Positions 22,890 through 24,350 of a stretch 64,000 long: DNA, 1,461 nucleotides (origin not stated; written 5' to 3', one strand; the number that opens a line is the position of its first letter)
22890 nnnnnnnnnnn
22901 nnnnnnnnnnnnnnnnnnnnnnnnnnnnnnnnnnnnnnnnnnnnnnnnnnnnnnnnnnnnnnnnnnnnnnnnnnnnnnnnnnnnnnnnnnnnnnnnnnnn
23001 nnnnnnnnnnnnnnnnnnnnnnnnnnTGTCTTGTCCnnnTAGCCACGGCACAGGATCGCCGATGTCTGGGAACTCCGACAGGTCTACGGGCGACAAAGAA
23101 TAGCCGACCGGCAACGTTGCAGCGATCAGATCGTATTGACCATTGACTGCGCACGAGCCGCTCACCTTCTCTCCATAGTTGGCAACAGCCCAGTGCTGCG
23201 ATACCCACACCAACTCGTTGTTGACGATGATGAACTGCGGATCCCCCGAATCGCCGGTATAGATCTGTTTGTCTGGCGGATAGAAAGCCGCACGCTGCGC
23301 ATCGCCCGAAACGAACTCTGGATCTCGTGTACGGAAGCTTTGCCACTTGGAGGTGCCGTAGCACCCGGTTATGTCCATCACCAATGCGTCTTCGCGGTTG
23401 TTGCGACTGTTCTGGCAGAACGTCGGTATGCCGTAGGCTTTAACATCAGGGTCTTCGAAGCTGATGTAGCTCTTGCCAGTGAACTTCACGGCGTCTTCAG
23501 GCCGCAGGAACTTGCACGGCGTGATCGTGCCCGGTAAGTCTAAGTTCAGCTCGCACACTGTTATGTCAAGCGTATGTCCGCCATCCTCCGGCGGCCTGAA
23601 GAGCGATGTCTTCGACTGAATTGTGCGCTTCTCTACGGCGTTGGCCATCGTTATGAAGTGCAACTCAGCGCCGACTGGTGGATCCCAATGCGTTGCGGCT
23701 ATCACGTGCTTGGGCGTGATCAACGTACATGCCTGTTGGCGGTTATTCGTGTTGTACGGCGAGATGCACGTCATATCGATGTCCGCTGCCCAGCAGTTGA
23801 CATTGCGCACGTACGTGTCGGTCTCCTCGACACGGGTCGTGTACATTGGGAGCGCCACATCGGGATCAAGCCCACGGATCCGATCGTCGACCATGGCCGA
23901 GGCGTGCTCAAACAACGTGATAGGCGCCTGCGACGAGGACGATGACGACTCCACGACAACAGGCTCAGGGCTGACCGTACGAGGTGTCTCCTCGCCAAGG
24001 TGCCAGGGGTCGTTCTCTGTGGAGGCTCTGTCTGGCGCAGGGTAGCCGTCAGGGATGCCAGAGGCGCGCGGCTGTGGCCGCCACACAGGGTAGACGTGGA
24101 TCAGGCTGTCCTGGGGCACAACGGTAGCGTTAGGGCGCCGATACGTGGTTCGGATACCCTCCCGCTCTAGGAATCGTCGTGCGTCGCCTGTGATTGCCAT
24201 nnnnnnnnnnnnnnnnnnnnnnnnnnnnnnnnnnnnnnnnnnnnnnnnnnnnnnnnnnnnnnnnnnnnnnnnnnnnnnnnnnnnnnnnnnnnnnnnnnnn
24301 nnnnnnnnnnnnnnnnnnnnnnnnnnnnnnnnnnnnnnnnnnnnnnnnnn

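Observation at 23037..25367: Tandem paralogous chymotrypsin-fold serine protease-like genes in the structural region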

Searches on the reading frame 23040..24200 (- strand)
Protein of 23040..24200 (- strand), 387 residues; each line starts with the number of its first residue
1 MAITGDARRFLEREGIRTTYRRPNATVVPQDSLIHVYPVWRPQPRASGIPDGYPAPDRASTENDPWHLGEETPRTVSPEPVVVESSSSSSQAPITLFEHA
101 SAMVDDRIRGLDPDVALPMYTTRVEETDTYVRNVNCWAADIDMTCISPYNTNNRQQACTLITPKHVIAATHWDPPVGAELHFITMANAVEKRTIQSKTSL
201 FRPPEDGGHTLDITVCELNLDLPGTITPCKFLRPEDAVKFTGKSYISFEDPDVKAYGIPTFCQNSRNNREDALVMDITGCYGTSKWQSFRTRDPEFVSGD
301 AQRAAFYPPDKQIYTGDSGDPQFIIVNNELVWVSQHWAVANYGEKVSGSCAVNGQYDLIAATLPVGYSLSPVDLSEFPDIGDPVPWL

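Call 4: search_protein_families(library=pfam, proteins=[window:23040-24200:-], max_evalue=10)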
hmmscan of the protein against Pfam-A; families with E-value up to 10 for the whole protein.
window:23040-24200:- (387 aa): 0 families

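Call 5: search_protein_families(library=phrogs, proteins=[window:23040-24200:-], max_evalue=1)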
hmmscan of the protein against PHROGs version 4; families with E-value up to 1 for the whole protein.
window:23040-24200:- (387 aa): 0 families

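Call 6: search_solved_structures(query=window:23040-24200:-, max_evalue=10)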
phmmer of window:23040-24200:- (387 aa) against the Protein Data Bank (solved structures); distinct sequences matched with E-value up to 10: 8.
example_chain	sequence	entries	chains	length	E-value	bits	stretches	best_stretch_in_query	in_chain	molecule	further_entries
7e83_C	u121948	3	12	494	0.19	14.1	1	259-322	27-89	Potassium voltage-gated channel subfamily D member 2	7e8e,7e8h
7e84_A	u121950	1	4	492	0.19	14.1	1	259-322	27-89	Potassium voltage-gated channel subfamily D member 2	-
7ukf_A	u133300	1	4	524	0.2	14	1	259-322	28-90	Potassium voltage-gated channel subfamily D member 2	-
7ukc_B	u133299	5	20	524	0.21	14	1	259-322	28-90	Potassium voltage-gated channel subfamily D member 2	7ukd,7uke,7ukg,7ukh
7f3f_A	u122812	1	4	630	0.26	13.7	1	259-322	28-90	Potassium voltage-gated channel subfamily D member 2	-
7f0j_B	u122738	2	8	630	0.26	13.7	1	259-322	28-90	Potassium voltage-gated channel subfamily D member 2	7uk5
1nn7_A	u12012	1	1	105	0.77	12.1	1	274-322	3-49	potassium channel Kv4.2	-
8ubh_A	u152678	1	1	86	1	11.7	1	343-382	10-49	Circadian oscillation regulator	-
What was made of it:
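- Tried and rejected: Direct Pfam, PHROG and PDB sequence searches with the two proteins found nothing (calls 4, 5, 6).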

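Call 9: search_dna_similar(query=window:23040-24200:-, collection=phages, mode=protein, max_evalue=0.01)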
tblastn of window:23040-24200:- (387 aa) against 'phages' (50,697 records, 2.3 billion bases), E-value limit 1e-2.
Records with a match: 1; places in all: 1; records where one place covers at least 80% of the query: 0.
Best place of each record, by identity: <60% 1.
By first word of the organism name: Caudoviricetes 1.
By host as written in the record: - 1.
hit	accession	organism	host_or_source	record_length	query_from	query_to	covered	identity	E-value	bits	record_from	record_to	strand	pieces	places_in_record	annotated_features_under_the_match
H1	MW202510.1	Caudoviricetes sp.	Manatee Spring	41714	95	377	73%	24.9%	8e-7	57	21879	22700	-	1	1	hypothetical protein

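Call 14: get_annotated_region(hit=H1, flank=8000)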
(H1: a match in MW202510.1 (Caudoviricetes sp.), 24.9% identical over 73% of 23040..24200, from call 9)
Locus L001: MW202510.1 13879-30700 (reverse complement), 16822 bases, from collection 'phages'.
description: Podoviridae sp. isolate ct3Et533, complete genome.
organism: Caudoviricetes sp. (NCBI taxid 2832643)
taxonomy: Viruses; Duplodnaviria; Heunggongvirae; Uroviricota; Caudoviricetes
host: -; source: Manatee Spring; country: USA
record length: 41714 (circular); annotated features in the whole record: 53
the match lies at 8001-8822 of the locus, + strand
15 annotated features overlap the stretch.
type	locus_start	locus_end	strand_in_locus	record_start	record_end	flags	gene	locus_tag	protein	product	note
CDS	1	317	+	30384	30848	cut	-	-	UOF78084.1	hypothetical protein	-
CDS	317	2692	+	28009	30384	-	-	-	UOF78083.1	hypothetical protein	-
CDS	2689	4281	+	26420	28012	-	-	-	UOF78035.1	putative internal virion protein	-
CDS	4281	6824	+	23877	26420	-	-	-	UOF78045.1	structural protein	-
CDS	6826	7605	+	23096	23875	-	-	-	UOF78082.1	rhamnogalacturonan lyase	-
CDS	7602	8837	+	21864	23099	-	-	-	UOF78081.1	hypothetical protein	-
CDS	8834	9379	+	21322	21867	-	-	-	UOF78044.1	fN3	-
CDS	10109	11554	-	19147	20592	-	-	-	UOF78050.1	ATP dependent DNA helicase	-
CDS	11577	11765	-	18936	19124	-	-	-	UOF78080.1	gspb 2 secretion system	-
CDS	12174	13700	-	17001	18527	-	-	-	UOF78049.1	rep helicasE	-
CDS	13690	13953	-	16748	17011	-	-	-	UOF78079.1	DNA-directed RNA polymerase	-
CDS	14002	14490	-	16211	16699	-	-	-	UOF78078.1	protein (G:T/u specific DNA glycosylasE)-glycosylasE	-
CDS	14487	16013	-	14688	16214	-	-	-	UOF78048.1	DNA primase small subunit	-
CDS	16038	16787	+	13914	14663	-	-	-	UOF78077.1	hypothetical protein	-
CDS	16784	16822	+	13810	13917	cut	-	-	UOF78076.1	hypothetical protein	-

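Call 21: predict_structure(alignment_id=A1)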
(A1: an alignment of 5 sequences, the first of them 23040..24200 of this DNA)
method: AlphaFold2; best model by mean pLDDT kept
length: 387 residues; sequences in the alignment: 5
mean_pLDDT: 32.0   pTM: 0.30
mean pLDDT of the five models: 32.0, 31.4, 30.3, 29.7, 29.3
residues with pLDDT >= 90: 0; 70-90: 0; 50-70: 10; < 50: 377
segments of 3 or more residues with pLDDT < 50: 1-191, 200-214, 222-387
pLDDT, mean of each block of 10 residues (from residue 1): 34 34 27 27 30 34 35 33 33 28 27 26 27 22 29 33 41 44 41 51 37 48 38 29 27 27 25 25 24 27 28 30 34 33 28 36 36 32 25
secondary structure, 60 per line:
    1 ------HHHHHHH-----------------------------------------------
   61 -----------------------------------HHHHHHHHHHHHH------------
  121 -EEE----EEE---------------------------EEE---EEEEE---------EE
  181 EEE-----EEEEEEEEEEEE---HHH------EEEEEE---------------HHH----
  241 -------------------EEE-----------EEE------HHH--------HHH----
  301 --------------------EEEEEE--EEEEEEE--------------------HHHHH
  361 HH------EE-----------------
elements in order: H7-13 H96-108 E122-124 E129-131 E159-161 E165-169 E179-183 E189-200 E213-218 E260-262 E274-276 E321-326 E329-335 H356-362
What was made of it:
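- Tried and rejected: The first AF2 run, with a 5-sequence alignment, failed (pLDDT 32; call 21).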

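Call 23: search_solved_structures(query=A1, max_evalue=10, show_alignments=3)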
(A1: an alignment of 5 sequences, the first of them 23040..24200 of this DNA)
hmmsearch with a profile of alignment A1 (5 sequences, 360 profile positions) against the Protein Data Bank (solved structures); distinct sequences matched with E-value up to 10: 0.
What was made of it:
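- Tried and rejected: A 5-sequence profile against the PDB also found nothing (call 23).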

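Call 28: search_protein_families(library=pfam, proteins=[L001:7602-8837:+, L001:6826-7605:+, L001:8834-9379:+], max_evalue=1)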
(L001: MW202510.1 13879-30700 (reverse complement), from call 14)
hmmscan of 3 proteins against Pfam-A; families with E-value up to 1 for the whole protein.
L001:7602-8837:+ (411 aa): 0 families

L001:6826-7605:+ (259 aa): 2 families
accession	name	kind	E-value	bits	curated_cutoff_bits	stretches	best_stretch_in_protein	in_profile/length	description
PF07602.17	DUF1565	-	0.00091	19.1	20.3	1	49-89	2-42/257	Protein of unknown function (DUF1565)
PF22842.2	Pel9A-like_beta_helix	-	0.015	14.7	25.2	1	40-86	8-53/370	Pel9A-like, right handed beta helix region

L001:8834-9379:+ (181 aa): 2 families
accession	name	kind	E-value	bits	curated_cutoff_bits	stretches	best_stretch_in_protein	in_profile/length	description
PF00041.27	fn3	-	8.1e-07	29.6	25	1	32-112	8-81/84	Fibronectin type III domain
PF16656.11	Pur_ac_phosph_N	-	0.12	13.4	30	1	41-99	16-81/93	Purple acid Phosphatase, N-terminal domain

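Call 29: search_protein_representatives(alignment_id=A1)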
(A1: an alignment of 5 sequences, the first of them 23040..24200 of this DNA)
Query: 5 sequences, 360 profile positions. Proteins with E-value up to 0.001 (for the whole library): 2200; up to 1e-10: 1289; up to 1e-30: 137. The best 150 are listed.
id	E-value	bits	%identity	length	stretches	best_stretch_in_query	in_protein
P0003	3.9e-175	598.7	-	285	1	75-359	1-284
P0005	5.1e-53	197.0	-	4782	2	63-351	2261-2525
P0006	4.9e-48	180.6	-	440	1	52-351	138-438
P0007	8.3e-44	166.7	-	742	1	42-350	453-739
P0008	1.1e-43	166.3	-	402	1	68-351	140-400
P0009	2.0e-41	158.8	-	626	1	69-354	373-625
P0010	2.6e-40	155.2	-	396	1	53-352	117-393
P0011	5.4e-40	154.1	-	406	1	56-351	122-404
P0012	6.5e-40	153.9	-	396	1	45-352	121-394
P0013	7.1e-40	153.8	-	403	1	54-351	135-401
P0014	9.2e-40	153.4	-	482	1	61-352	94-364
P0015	1.1e-38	149.9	-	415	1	71-352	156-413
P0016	1.5e-38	149.4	-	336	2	91-207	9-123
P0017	1.5e-38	149.4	-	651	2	64-212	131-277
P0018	1.6e-38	149.3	-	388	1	52-351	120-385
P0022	6.9e-38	147.2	-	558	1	61-351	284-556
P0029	2.4e-37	145.5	-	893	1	71-354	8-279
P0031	3.8e-37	144.8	-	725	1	64-351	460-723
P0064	1.8e-34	136.0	-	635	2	68-227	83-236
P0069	3.6e-34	135.0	-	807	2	71-351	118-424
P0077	1.4e-33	133.0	-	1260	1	65-351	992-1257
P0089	1.2e-32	130.0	-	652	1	45-350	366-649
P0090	1.2e-32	129.9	-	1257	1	67-308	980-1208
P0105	4.7e-32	128.0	-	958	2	68-227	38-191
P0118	1.4e-31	126.5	-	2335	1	62-352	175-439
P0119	1.4e-31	126.5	-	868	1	42-311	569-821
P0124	2.4e-31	125.7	-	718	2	45-336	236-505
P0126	2.6e-31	125.6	-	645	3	53-348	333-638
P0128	3.8e-31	125.1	-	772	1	69-353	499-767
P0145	1.9e-30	122.8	-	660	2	64-218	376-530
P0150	2.7e-30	122.2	-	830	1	60-351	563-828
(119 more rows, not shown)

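Call 33: search_solved_structures(query=A2, max_evalue=10, show_alignments=3)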
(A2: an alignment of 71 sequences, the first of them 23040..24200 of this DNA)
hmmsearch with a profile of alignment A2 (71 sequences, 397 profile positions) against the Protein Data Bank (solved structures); distinct sequences matched with E-value up to 10: 40.
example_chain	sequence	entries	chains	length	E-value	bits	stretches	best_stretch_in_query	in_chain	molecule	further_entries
4uid_A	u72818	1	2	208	4.9e-07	32.4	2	30-124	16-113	SURFACE LAYER PROTEIN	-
9cuy_c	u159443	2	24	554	1.7e-06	30.6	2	26-119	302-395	Short tail fiber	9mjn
9ifo_A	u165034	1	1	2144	1.9e-05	27.2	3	60-121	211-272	Teneurin-Like Protein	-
9pt5_A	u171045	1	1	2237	2.3e-05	26.9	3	60-121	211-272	Teneurin-like protein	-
7x30_P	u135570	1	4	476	0.00018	24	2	40-159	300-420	Hoc-like protein ORF90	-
5dk1_A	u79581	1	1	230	0.00037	22.9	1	199-359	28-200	Trypsin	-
4m7g_A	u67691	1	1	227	0.00043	22.7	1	199-359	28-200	Trypsin-like protease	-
5dj7_A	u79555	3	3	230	0.00043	22.7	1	199-359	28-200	Trypsin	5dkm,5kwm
7quz_AAA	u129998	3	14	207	0.00078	21.9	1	47-127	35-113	Beta-1,3-glucanase bglH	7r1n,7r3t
5ftx_A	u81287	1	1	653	0.0015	20.9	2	33-123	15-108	SURFACE LAYER PROTEIN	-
8zdj_S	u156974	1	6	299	0.0027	20.1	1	48-119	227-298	Tail Tube Protein (gp13)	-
8zdl_S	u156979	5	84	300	0.0027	20.1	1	48-119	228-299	Tail Tube Protein (gp13)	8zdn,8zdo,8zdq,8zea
4uj7_A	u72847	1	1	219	0.012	18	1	23-142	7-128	SURFACE LAYER PROTEIN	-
2zwk_A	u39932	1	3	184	0.016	17.5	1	70-137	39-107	Intimin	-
4uj6_A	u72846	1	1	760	0.017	17.5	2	72-123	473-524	SURFACE LAYER PROTEIN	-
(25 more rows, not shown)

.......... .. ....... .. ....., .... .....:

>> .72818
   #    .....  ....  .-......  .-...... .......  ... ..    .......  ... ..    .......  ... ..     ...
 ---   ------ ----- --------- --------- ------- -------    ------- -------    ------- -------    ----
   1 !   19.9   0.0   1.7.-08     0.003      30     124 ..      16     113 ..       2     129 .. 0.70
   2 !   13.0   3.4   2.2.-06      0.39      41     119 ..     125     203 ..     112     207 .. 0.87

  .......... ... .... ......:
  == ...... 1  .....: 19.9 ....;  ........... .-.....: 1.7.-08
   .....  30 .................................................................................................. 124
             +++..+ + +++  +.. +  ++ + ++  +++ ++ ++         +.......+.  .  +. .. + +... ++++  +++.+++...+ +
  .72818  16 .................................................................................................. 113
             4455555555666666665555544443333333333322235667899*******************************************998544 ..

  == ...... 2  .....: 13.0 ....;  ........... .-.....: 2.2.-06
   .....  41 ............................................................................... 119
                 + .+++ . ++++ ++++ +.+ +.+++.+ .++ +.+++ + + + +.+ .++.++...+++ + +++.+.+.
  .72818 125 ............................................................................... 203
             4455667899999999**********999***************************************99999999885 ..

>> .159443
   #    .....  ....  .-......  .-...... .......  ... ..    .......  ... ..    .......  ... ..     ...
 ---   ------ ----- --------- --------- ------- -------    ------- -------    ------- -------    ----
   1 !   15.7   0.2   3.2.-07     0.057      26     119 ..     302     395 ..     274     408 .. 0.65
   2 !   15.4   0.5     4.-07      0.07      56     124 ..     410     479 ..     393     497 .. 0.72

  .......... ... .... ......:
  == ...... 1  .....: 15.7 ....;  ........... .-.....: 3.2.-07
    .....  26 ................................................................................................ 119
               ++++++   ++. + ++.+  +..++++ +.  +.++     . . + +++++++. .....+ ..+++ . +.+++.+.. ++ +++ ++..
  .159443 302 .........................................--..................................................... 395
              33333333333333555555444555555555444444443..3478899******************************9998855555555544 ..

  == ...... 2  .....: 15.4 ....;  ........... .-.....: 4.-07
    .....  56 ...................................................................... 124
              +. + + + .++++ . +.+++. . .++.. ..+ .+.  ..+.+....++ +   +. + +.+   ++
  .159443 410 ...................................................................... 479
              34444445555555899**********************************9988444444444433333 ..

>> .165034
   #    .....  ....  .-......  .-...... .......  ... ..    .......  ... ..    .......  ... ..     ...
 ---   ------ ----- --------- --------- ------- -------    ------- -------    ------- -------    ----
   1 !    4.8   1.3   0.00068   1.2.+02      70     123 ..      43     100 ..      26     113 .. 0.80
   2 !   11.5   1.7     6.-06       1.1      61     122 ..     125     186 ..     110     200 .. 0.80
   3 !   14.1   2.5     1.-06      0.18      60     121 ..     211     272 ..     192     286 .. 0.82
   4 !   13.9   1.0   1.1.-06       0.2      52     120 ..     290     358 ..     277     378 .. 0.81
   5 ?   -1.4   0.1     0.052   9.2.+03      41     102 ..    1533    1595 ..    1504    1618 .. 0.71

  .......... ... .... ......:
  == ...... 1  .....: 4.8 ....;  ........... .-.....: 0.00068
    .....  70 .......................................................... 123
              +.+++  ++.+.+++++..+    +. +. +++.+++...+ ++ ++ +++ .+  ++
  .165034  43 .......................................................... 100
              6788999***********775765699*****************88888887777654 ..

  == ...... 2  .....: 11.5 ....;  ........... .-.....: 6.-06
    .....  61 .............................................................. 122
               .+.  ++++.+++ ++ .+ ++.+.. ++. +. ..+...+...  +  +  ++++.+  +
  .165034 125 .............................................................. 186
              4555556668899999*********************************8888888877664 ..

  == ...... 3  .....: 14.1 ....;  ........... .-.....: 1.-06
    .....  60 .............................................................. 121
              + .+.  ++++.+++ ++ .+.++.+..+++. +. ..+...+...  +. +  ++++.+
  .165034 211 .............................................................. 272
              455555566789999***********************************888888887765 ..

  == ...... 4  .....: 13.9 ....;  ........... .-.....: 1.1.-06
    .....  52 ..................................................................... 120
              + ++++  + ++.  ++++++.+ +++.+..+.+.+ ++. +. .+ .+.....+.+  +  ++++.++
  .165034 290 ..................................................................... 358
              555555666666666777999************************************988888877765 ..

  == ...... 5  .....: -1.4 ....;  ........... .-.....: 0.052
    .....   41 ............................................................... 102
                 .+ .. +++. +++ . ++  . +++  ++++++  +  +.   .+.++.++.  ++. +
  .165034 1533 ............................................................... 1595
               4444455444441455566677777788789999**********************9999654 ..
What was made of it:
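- The Big_2 parts match the Ig-like domains of a phage short tail fibre, a Hoc-like protein and a tail tube protein in the PDB (call 33). The Big_2 regions of relatives match Hoc-like, major capsid and tail tube Ig-like domains in the PDB (call 33).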

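Call 34: search_protein_families(library=pfam, alignment_id=A2, max_evalue=0.01)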
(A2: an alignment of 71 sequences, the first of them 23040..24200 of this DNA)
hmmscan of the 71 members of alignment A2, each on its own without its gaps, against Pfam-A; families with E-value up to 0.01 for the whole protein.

A. member 1, window:23040-24200:- (387 aa): 0 families

B. families by the number of members that match (of 71 scanned): 6 families
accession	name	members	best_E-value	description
PF02368.24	Big_2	17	1.5e-10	Bacterial Ig-like domain (group 2)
PF22359.2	Big-like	10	3.8e-07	Bacterial Ig-like domain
PF00089.32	Trypsin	5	1.8e-06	Trypsin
PF03761.21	DUF316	1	0.005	Nematode trypsin-6-like family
PF12985.13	DUF3869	1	0.0075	Domain of unknown function (DUF3869)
PF21827.1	New_glue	1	0.0094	New glue protein family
